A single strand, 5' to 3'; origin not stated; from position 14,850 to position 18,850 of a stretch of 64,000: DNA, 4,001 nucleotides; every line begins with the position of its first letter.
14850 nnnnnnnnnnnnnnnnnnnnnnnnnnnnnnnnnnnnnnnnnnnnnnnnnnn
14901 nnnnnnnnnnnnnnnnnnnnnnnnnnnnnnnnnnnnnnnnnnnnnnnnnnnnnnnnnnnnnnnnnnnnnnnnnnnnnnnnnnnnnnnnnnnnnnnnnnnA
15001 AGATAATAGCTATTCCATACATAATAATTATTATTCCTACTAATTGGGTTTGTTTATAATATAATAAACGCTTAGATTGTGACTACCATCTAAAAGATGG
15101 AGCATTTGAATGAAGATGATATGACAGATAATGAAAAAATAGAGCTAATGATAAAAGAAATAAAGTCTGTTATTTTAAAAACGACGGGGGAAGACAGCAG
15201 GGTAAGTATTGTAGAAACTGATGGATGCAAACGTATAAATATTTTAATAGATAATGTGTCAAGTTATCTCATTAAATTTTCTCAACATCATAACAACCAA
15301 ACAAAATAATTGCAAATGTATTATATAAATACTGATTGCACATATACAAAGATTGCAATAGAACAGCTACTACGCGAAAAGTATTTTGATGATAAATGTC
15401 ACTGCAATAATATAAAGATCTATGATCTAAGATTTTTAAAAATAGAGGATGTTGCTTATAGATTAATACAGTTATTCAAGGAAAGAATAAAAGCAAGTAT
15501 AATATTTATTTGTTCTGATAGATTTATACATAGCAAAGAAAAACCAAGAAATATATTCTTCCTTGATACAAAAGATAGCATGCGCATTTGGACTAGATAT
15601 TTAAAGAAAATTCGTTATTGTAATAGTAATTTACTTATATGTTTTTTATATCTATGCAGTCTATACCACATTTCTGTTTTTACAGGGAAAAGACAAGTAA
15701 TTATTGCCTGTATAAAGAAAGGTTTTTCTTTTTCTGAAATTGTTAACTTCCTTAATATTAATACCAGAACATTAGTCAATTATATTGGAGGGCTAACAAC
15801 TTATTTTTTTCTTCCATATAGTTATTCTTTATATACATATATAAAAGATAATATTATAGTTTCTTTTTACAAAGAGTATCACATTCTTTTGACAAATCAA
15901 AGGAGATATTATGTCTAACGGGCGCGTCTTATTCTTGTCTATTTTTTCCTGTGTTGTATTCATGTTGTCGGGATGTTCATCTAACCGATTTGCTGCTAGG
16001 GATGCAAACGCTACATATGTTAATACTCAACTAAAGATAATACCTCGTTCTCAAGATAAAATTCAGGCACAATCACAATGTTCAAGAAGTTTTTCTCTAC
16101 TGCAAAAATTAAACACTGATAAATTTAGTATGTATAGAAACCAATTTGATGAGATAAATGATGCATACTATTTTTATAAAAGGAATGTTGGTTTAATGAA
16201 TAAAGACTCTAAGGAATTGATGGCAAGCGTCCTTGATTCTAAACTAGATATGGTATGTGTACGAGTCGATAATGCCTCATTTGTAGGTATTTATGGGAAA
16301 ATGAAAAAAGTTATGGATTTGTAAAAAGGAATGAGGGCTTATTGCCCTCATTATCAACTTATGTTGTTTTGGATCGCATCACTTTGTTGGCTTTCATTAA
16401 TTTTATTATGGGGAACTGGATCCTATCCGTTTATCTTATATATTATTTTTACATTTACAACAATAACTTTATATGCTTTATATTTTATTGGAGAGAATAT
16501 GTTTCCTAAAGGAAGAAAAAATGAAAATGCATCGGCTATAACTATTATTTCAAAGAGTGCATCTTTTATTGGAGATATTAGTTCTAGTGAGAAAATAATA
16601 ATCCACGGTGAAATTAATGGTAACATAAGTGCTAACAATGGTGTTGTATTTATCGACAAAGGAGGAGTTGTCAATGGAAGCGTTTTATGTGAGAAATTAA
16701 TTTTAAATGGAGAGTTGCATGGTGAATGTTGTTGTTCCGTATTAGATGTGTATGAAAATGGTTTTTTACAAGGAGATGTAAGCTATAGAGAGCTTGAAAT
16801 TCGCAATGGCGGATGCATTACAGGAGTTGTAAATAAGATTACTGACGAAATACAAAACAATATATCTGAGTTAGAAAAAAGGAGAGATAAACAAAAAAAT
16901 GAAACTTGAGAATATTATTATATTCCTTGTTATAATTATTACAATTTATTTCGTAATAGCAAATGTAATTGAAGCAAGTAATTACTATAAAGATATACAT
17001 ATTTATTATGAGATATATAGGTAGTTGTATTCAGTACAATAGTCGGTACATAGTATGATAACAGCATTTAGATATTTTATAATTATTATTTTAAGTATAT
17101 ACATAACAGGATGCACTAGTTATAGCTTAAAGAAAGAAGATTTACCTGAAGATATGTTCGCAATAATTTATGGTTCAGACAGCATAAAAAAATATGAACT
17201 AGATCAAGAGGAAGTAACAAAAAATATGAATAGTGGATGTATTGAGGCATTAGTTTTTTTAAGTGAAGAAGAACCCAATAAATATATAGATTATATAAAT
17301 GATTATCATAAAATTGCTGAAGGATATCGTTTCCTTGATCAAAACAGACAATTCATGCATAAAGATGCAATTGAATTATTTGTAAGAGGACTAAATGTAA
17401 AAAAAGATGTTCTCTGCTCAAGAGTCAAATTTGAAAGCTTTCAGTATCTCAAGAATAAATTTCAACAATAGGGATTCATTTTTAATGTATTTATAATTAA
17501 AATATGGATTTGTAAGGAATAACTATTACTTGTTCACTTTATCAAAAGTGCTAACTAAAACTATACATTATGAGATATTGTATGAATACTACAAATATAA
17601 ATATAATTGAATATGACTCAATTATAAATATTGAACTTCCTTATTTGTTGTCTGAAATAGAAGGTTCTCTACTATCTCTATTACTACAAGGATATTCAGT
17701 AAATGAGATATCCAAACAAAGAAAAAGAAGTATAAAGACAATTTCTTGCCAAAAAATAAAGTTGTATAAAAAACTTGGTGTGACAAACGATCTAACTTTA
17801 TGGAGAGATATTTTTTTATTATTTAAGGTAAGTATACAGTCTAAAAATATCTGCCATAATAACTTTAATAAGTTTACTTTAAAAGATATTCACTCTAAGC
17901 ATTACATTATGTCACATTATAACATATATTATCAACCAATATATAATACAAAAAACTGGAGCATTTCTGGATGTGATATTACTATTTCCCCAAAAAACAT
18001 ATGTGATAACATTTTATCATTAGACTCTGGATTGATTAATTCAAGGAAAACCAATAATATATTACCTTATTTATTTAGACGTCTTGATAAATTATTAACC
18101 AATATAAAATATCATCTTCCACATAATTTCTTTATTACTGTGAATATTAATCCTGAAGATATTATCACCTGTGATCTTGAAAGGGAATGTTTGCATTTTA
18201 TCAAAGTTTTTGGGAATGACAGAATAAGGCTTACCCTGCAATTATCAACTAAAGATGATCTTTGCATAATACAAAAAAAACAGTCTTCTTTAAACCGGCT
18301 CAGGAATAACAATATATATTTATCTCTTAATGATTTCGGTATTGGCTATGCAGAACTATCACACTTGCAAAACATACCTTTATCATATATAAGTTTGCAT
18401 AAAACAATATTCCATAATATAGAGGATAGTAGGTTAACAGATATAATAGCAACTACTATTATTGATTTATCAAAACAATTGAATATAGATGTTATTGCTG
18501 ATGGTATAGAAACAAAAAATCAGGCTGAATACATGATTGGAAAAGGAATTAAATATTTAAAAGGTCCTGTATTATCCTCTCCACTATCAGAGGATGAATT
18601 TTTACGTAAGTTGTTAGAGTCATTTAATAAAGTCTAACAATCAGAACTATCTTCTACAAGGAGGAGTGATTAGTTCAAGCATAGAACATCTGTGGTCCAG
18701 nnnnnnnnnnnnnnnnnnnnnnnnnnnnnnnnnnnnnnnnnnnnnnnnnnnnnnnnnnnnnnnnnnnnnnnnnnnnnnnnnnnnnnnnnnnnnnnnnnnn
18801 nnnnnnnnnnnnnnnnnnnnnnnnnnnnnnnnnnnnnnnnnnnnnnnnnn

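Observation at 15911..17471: Paralogous lipoprotein pair flanking a membrane-anchored bactofilin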

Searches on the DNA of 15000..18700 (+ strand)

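Call 3: search_dna_similar(query=window:15000-18700:+, collection=ecoli_genomes, mode=near, max_rows=15)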
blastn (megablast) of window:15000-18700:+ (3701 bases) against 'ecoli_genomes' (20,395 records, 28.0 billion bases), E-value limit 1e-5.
Records with a match: 54; places in all: 54; records where one place covers at least 80% of the query: 54.
Genomes with a match: 54 of 5426; with a place that covers at least 80% of the query: 54. Places per genome that has any: lowest 1, median 1, highest 1. On chromosomes: 14 places; on plasmids: 40.
Best place of each record, by identity: >=99% 6; 80-90% 48.
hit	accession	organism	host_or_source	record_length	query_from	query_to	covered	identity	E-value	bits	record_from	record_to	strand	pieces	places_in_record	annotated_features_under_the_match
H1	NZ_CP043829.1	Escherichia coli strain RM8082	Cattle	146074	1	3701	100%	99.8%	0e+0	6802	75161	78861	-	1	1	EAL domain-containing protein | bactofilin family protein | hypothetical protein (x3)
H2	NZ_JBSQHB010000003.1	Escherichia coli strain mip270_05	manure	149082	1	3701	100%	99.8%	0e+0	6802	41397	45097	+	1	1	EAL domain-containing protein | hypothetical protein (x3) | bactofilin family protein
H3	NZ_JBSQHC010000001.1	Escherichia coli strain mip270_22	dairy farm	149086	1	3701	100%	99.8%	0e+0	6802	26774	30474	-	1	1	EAL domain-containing protein | hypothetical protein (x3) | bactofilin family protein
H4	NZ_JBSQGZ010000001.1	Escherichia coli strain mip270_04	manure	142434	1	3701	100%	99.8%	0e+0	6796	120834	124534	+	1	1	EAL domain-containing protein | hypothetical protein (x3) | bactofilin family protein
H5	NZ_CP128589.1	Escherichia coli strain VG35A2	farm environment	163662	1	3701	100%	99.8%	0e+0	6791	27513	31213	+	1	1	EAL domain-containing protein | hypothetical protein (x3) | bactofilin family protein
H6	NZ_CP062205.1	Escherichia coli strain C311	Cow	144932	1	3701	100%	99.2%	0e+0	6684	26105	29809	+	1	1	LuxR C-terminal-related transcriptional regulator | hypothetical protein (x2) | bactofilin family protein | EAL domain-containing protein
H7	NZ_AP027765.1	Escherichia coli strain 2017-02-2CC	Homo sapiens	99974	64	3648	97%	82.8%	0e+0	3181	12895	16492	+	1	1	EAL domain-containing protein | hypothetical protein (x3) | bactofilin family protein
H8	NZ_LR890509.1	Escherichia coli strain MSB1_9I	Homo sapiens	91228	64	3648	97%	82.8%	0e+0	3181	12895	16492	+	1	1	EAL domain-containing protein | hypothetical protein (x3) | bactofilin family protein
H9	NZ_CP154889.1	Escherichia coli strain 5735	Bovine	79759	64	3648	97%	82.7%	0e+0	3175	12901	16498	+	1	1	EAL domain-containing protein | hypothetical protein (x3) | bactofilin family protein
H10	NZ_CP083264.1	Escherichia coli strain JNU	Environmental waters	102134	106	3648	96%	81.3%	0e+0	2841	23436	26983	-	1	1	EAL domain-containing protein | hypothetical protein (x3) | polymer-forming cytoskeletal protein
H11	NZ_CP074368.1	Escherichia coli strain ZYB62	bovine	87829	106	3648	96%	81.3%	0e+0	2841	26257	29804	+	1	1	EAL domain-containing protein | hypothetical protein (x3) | polymer-forming cytoskeletal protein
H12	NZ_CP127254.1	Escherichia coli strain C41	Bos taurus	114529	106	3648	96%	81.3%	0e+0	2835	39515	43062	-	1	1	EAL domain-containing protein | hypothetical protein (x3) | bactofilin family protein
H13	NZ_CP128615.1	Escherichia coli strain WL297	Homo sapiens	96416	106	3648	96%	81.3%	0e+0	2830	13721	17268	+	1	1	EAL domain-containing protein | hypothetical protein (x3) | bactofilin family protein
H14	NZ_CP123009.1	Escherichia coli O155 strain NWU_3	Bos taurus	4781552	106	3648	96%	81.3%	0e+0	2830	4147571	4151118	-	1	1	EAL domain-containing protein | hypothetical protein (x3) | bactofilin family protein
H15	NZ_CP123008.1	Escherichia coli strain NWU_4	Bos taurus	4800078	106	3648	96%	81.3%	0e+0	2830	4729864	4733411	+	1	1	EAL domain-containing protein | hypothetical protein (x3) | bactofilin family protein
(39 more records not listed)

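Call 5: get_annotated_region(hit=H1, flank=16000)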
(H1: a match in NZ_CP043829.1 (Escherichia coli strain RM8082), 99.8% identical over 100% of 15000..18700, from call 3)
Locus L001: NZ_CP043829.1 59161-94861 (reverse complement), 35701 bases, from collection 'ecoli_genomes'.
description: Escherichia coli strain RM8082 plasmid p1RM8082, complete sequence
organism: Escherichia coli strain RM8082 (NCBI taxid 562)
replicon: plasmid p1RM8082; assembly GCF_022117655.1
host: Cattle; source: feces; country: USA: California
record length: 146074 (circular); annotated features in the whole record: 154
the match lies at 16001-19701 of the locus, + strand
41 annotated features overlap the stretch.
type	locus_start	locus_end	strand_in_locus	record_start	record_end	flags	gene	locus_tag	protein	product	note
CDS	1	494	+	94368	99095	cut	-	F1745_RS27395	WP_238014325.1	autotransporter outer membrane beta-barrel domain-containing protein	-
CDS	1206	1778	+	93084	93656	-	-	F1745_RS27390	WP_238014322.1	hypothetical protein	-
CDS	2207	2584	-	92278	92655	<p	-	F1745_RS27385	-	IS66 family transposase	incomplete; partial in the middle of a contig; missing N-terminus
CDS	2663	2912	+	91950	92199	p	-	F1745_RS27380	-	IS66 family insertion sequence element accessory protein TnpB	frameshifted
CDS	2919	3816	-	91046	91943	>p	-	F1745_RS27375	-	IS3 family transposase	frameshifted; internal stop; incomplete; partial in the middle of a contig; missing C-terminus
CDS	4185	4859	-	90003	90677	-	-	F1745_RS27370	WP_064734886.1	hypothetical protein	-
CDS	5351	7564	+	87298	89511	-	katG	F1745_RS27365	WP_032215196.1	catalase/peroxidase HPI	-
CDS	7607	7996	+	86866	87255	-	-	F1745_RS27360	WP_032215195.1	cytochrome b562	-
CDS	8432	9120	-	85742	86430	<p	-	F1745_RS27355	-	IS66 family transposase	frameshifted; incomplete; partial in the middle of a contig; missing N-terminus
CDS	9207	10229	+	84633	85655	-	istA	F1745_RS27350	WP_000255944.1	IS21-like element IS100 family transposase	-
CDS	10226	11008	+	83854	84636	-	istB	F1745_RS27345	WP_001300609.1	IS21-like element IS100kyp family helper ATPase IstB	-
CDS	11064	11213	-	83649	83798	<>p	-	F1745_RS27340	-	IS66 family transposase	incomplete; partial in the middle of a contig; missing N-terminus and C-terminus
CDS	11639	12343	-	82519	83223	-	-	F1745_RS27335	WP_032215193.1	toll/interleukin-1 receptor domain-containing protein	-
CDS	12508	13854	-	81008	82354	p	-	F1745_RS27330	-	ISNCY family transposase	internal stop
CDS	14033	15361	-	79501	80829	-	-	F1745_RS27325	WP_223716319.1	ISNCY family transposase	-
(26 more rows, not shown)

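Call 6: get_annotated_region(hit=H7, flank=10000)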
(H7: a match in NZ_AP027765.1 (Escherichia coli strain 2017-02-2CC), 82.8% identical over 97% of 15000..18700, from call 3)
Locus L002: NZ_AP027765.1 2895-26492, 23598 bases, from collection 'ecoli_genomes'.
description: Escherichia coli strain 2017-02-2CC plasmid p2017-02-2CC_1, complete sequence
organism: Escherichia coli strain 2017-02-2CC (NCBI taxid 562)
replicon: plasmid p2017-02-2CC_1; assembly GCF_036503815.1
host: Homo sapiens; source: feces; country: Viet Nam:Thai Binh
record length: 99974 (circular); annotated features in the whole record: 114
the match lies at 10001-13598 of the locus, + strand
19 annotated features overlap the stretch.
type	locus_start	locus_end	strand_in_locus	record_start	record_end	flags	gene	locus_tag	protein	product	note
CDS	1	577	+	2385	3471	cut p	-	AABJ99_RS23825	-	IS3 family transposase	frameshifted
CDS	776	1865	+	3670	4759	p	-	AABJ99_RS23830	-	IS3 family transposase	frameshifted; internal stop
CDS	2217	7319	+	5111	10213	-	-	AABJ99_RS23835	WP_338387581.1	autotransporter outer membrane beta-barrel domain-containing protein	-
CDS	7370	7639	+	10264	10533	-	-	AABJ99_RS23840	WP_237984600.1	hypothetical protein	-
CDS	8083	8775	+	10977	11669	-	-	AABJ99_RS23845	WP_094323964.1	hypothetical protein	-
CDS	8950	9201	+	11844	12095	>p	-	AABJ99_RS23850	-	transposase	frameshifted; incomplete; partial in the middle of a contig; missing C-terminus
CDS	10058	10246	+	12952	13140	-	-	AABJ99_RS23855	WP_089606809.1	hypothetical protein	-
CDS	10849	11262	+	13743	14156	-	-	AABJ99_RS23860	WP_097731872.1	hypothetical protein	-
CDS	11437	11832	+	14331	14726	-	-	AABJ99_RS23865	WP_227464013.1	bactofilin family protein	-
CDS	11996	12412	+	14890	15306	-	-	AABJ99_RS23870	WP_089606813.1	hypothetical protein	-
CDS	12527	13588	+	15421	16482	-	-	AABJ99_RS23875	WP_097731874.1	EAL domain-containing protein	-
CDS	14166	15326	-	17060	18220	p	-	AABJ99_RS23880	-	IS3 family transposase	frameshifted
CDS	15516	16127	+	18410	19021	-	-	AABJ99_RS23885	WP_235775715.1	PhoPQ-activated protein PqaA family protein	-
CDS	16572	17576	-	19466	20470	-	-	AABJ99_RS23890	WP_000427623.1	IS110-like element IS4321 family transposase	-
CDS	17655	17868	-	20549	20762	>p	-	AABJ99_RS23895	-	Tn3 family transposase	frameshifted; incomplete; partial in the middle of a contig; missing N-terminus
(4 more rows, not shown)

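Call 13: search_dna_similar(query=window:15911-17471:+, collection=plasmids, mode=distant, max_rows=40, rows=spread)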
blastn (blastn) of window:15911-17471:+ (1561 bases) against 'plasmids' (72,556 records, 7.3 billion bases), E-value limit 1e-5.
Records with a match: 88; places in all: 88; records where one place covers at least 80% of the query: 88.
Best place of each record, by identity: >=99% 6; 80-90% 82.
By first word of the organism name: Escherichia 86; Shigella 2.
By predicted mobility (MOB-suite, as given by PLSDB): conjugative 75; non-mobilizable 8; mobilizable 5.
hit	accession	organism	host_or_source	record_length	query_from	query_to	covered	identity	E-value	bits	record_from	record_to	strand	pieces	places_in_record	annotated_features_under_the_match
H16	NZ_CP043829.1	Escherichia coli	Cattle,Genomic DNA,feces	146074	1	1561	100%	99.8%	0e+0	2802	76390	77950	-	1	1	polymer-forming cytoskeletal protein | hypothetical protein (x2)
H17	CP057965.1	Escherichia coli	culture,Pooled cattle faecal samples ...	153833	1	1561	100%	99.8%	0e+0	2802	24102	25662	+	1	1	polymer-forming cytoskeletal protein | hypothetical protein (x2)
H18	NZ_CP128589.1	Escherichia coli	whole organism,farm environment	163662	1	1561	100%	99.8%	0e+0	2802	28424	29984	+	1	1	hypothetical protein (x2) | polymer-forming cytoskeletal protein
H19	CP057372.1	Escherichia coli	culture,Pooled pig faecal samples ...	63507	1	1561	100%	85.0%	0e+0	1760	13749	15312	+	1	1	polymer-forming cytoskeletal protein | hypothetical protein (x2)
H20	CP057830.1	Escherichia coli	culture,Pooled pig faecal samples ...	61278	1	1561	100%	84.8%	0e+0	1746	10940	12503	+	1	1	polymer-forming cytoskeletal protein | hypothetical protein (x2)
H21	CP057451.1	Escherichia coli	culture,Pooled cattle faecal samples ...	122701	1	1561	100%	83.6%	0e+0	1656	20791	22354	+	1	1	polymer-forming cytoskeletal protein | hypothetical protein (x2)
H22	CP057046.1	Escherichia coli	culture,Pooled cattle faecal samples ...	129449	1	1561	100%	83.5%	0e+0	1652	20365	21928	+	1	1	polymer-forming cytoskeletal protein | hypothetical protein (x2)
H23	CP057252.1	Escherichia coli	culture,Pooled cattle faecal samples ...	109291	1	1561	100%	83.5%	0e+0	1652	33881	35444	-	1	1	polymer-forming cytoskeletal protein | hypothetical protein (x2)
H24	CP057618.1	Escherichia coli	culture,Pooled cattle faecal samples ...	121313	1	1561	100%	83.5%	0e+0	1652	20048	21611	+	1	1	polymer-forming cytoskeletal protein | hypothetical protein (x2)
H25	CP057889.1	Escherichia coli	culture,Pooled cattle faecal samples ...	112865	1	1561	100%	83.5%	0e+0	1652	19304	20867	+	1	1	polymer-forming cytoskeletal protein | hypothetical protein (x2)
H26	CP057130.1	Escherichia coli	culture,Pooled cattle faecal samples ...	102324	1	1561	100%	83.4%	0e+0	1647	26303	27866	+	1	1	polymer-forming cytoskeletal protein | hypothetical protein (x2)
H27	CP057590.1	Escherichia coli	culture,Pooled cattle faecal samples ...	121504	1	1561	100%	83.4%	0e+0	1647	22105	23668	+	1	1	polymer-forming cytoskeletal protein | hypothetical protein (x2)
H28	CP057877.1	Escherichia coli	culture,Pooled cattle faecal samples ...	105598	1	1561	100%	83.4%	0e+0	1647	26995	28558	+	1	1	polymer-forming cytoskeletal protein | hypothetical protein (x2)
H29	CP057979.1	Escherichia coli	culture,Pooled cattle faecal samples ...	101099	1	1561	100%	83.4%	0e+0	1647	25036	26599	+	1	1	polymer-forming cytoskeletal protein | hypothetical protein (x2)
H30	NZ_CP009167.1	Escherichia coli 1303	Bos taurus,udder,udder acute mastitis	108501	1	1561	100%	83.4%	0e+0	1643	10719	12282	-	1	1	hypothetical protein (x2) | polymer-forming cytoskeletal protein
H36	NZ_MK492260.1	Escherichia coli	-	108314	1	1561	100%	83.4%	0e+0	1643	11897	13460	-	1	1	polymer-forming cytoskeletal protein | hypothetical protein (x3)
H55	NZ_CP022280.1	Escherichia coli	Marmota,fecal sample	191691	1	1561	100%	81.9%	0e+0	1572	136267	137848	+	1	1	hypothetical protein (x2) | polymer-forming cytoskeletal protein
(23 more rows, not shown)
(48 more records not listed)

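Call 18: get_annotated_region(hit=H36, flank=9000)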
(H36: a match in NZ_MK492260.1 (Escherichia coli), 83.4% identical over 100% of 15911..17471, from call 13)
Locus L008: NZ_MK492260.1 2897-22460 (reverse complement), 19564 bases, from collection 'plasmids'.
description: Escherichia coli strain MG1655 K12 plasmid F-Tn10, complete sequence
organism: Escherichia coli (NCBI taxid 562)
taxonomy: Bacteria; Pseudomonadota; Gammaproteobacteria; Enterobacterales; Enterobacteriaceae; Escherichia; Escherichia coli
host: -; source: -; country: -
typing (MOB-suite, as given by PLSDB): conjugative; replicon IncFIA,IncFIB,IncFIC; relaxase MOBF; mating-pair formation MPF_F
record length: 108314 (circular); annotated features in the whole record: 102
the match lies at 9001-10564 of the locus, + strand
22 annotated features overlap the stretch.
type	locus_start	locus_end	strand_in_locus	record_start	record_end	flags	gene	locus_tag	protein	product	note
CDS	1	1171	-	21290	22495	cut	gltS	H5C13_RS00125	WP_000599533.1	sodium/glutamate symporter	GO:0015813 - L-glutamate transmembrane transport [Evidence IEA]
CDS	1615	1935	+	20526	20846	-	-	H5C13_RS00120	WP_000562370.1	antibiotic biosynthesis monooxygenase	-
CDS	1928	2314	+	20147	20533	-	-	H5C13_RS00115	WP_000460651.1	hypothetical protein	-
CDS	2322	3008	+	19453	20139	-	-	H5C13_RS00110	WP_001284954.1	winged helix-turn-helix domain-containing protein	-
CDS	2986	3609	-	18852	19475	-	tetR(B)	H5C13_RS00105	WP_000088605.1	tetracycline resistance transcriptional repressor TetR(B)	-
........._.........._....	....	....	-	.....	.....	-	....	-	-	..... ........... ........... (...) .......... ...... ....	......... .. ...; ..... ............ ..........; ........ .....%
predicted_resistance_gene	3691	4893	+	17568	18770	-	tet(B)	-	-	tetracycline efflux MFS transporter Tet(B)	predicted by amrfinderplus; class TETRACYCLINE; identity 100.0%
CDS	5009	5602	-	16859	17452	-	tetC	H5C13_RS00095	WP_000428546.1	tetracyline resistance-associated transcriptional repressor TetC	-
CDS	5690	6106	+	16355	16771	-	-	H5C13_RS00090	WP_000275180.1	helix-turn-helix domain-containing protein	GO:0006355 - regulation of DNA-templated transcription [Evidence IEA]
CDS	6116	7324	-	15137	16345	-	-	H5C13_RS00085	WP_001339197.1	IS4-like element ISVsa5 family transposase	-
CDS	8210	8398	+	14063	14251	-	-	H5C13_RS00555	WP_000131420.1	hypothetical protein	-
CDS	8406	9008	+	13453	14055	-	-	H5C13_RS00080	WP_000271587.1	hypothetical protein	-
CDS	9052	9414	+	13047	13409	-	-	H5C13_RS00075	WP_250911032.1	hypothetical protein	-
CDS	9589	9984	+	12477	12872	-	-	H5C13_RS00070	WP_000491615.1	polymer-forming cytoskeletal protein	-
CDS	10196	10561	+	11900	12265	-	-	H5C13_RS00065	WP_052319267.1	hypothetical protein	-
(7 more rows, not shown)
